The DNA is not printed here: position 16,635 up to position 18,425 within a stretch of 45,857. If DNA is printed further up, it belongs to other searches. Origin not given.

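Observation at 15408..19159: Beta-CASP nuclease + AMP-phosphorylase-like enzyme + Prs-like kinase: a tightly coupled, uncharacterised ribose-salvage triad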

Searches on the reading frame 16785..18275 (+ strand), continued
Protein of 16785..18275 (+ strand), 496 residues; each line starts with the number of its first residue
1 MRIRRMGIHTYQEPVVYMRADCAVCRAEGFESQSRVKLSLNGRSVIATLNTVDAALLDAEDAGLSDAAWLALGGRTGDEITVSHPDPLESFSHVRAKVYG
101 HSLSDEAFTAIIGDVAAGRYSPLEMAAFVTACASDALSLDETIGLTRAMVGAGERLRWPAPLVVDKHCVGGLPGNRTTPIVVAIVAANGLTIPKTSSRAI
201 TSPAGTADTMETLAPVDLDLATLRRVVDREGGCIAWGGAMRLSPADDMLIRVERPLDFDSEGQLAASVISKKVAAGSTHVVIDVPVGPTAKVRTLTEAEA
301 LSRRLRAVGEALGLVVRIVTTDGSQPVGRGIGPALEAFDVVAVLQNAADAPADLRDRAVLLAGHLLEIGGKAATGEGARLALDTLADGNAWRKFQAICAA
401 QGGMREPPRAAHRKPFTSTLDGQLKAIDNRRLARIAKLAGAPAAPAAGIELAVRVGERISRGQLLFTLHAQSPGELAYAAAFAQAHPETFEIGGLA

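Call 93: search_solved_structures(query=window:16785-18272:+, show_alignments=5, max_evalue=1e-30)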
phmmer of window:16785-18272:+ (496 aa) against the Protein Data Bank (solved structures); distinct sequences matched with E-value up to 1e-30: 10.
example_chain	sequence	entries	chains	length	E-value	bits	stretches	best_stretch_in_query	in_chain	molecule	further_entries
4ga5_B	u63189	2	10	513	1e-96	327.9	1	76-484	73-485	Putative thymidine phosphorylase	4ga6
4ga4_A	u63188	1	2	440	3.5e-96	326.1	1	89-485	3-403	Putative thymidine phosphorylase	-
3h5q_A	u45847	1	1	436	1.9e-38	135.7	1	94-471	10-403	Pyrimidine-nucleoside phosphorylase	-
1brw_A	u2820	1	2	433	4.3e-37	131.3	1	97-476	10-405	PROTEIN (PYRIMIDINE NUCLEOSIDE PHOSPHORYLASE)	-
7m7k_B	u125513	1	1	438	1.4e-35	126.3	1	96-472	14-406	Pyrimidine-nucleoside phosphorylase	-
1uou_A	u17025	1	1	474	2.1e-35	125.7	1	83-474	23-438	THYMIDINE PHOSPHORYLASE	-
2wk5_A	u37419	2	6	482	5.7e-35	124.3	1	83-474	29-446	THYMIDINE PHOSPHORYLASE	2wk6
2j0f_A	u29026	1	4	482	7.9e-35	123.8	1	83-474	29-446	THYMIDINE PHOSPHORYLASE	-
5oln_A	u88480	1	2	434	6.6e-32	114.2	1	99-471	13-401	Pyrimidine-nucleoside phosphorylase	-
5ep8_A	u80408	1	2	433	1.2e-31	113.4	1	99-471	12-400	Pyrimidine-nucleoside phosphorylase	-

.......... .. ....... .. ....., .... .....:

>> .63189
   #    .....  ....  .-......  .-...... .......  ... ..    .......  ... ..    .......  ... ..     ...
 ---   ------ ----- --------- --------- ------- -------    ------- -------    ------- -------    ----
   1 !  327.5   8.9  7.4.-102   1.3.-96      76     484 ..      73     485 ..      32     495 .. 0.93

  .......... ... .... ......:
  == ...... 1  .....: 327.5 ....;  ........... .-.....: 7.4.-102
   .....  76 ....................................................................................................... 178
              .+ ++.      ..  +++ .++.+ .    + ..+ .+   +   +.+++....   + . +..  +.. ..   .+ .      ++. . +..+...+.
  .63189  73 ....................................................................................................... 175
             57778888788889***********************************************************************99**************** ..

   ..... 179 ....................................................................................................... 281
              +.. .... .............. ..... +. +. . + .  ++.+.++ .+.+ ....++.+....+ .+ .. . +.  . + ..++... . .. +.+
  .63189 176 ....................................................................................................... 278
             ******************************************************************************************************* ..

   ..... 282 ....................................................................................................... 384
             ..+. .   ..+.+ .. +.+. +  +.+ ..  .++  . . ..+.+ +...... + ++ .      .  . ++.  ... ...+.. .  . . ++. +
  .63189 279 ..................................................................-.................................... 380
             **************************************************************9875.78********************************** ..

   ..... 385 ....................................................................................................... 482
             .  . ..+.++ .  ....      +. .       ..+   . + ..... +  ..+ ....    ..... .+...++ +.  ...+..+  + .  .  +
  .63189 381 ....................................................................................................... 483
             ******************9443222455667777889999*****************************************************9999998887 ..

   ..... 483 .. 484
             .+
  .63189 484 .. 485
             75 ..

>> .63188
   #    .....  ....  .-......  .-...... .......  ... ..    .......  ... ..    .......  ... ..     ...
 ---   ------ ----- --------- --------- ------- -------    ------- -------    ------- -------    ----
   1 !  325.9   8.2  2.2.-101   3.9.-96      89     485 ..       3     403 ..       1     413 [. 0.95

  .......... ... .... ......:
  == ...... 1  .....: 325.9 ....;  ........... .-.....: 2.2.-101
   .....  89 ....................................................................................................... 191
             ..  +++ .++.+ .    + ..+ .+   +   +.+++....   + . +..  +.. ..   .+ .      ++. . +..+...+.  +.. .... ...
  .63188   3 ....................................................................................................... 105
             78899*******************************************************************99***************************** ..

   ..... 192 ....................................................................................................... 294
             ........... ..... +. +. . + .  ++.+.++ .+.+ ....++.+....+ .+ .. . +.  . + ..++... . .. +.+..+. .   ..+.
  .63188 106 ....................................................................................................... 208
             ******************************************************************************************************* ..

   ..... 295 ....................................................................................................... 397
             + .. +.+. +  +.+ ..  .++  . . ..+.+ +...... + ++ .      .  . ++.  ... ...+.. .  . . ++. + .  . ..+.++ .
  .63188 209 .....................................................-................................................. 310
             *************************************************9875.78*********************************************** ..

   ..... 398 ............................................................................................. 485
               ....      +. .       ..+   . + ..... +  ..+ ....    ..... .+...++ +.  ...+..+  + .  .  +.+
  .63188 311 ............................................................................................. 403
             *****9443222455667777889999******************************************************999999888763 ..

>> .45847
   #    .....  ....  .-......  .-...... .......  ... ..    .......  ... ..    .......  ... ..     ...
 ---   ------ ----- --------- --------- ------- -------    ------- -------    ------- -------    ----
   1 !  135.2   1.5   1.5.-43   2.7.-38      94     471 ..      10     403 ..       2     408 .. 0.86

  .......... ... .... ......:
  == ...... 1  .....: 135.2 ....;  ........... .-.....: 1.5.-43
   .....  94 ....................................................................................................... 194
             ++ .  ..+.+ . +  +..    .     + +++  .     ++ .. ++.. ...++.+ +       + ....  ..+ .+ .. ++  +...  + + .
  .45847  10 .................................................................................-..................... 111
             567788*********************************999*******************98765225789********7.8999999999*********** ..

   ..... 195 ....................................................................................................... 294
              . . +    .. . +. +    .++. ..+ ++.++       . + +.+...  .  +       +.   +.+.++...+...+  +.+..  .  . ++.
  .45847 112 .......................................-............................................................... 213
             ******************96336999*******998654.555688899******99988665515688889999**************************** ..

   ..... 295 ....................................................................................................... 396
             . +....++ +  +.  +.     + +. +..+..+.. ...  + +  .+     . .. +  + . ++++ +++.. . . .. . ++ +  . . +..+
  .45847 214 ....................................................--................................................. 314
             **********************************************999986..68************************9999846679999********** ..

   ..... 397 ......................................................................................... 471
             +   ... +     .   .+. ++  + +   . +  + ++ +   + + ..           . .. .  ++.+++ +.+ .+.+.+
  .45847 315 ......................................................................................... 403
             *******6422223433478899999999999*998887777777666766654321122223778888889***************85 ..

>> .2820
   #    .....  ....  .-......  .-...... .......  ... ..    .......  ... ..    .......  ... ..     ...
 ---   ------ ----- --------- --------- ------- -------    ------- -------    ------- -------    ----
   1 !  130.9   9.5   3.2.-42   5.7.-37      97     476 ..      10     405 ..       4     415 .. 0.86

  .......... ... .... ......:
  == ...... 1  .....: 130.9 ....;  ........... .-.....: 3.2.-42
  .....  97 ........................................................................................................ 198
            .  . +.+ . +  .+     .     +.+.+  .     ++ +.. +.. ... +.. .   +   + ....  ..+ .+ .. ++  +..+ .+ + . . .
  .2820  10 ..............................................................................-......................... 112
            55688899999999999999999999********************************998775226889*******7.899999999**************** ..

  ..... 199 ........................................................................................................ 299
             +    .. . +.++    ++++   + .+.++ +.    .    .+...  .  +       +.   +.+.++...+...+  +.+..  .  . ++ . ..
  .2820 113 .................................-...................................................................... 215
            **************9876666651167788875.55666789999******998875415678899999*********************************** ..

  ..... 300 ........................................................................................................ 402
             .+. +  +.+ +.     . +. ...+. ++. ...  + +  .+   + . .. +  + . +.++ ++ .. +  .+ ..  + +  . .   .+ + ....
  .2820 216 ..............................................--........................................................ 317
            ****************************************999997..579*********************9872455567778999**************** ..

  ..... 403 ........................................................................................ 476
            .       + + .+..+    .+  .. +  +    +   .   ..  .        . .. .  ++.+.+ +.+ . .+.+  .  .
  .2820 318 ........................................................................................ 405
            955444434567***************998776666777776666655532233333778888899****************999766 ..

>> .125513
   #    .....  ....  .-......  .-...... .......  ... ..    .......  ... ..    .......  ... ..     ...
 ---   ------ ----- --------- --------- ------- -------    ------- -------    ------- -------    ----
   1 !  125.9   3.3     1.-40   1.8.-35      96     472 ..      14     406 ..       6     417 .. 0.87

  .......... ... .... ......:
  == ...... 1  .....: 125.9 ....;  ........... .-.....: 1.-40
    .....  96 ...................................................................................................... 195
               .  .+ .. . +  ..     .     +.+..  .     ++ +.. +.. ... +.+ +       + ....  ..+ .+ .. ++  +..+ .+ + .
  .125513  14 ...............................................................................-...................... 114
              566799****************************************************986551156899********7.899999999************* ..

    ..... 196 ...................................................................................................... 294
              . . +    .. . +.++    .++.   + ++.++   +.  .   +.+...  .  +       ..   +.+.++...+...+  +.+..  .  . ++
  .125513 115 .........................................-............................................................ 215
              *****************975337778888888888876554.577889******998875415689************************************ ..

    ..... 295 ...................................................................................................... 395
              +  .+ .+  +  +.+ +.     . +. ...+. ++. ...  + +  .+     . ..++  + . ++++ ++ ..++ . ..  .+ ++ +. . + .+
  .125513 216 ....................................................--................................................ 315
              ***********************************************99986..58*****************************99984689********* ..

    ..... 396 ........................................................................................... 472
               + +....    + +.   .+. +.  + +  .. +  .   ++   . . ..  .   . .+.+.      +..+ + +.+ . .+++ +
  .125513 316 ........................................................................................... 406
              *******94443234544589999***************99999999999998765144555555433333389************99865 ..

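Call 100: search_protein_representatives(protein=window:16785-18272:+)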
Query: 496 residues. Proteins with E-value up to 0.001 (for the whole library): 5755; up to 1e-10: 3068; up to 1e-30: 721. The best 150 are listed.
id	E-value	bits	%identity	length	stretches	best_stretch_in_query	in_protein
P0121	1.1e-194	664.0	62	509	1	2-490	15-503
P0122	5.6e-185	632.1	63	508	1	1-487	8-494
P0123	6.6e-172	589.0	57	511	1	3-489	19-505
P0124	2.0e-171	587.4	58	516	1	1-490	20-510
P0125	4.8e-171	586.1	59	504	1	1-487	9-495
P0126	2.0e-147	508.2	50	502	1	4-484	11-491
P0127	1.6e-143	495.4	62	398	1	2-381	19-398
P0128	4.1e-138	477.6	48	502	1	12-490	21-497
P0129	1.2e-135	469.4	53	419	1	86-479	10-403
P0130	8.2e-131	453.5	45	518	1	3-486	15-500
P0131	1.6e-126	439.4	61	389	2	256-487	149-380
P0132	5.9e-125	434.2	45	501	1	2-473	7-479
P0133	1.1e-124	433.3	42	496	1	4-485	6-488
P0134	1.2e-124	433.2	45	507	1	5-478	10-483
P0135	3.2e-124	431.8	47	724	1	30-485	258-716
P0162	1.8e-99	350.2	41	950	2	161-476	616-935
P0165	1.0e-97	344.4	44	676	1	3-483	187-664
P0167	1.6e-97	343.7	42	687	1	33-483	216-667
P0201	1.5e-88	314.2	48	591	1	97-485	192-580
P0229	2.9e-83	296.7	38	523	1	2-485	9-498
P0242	8.3e-81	288.6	43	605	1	92-483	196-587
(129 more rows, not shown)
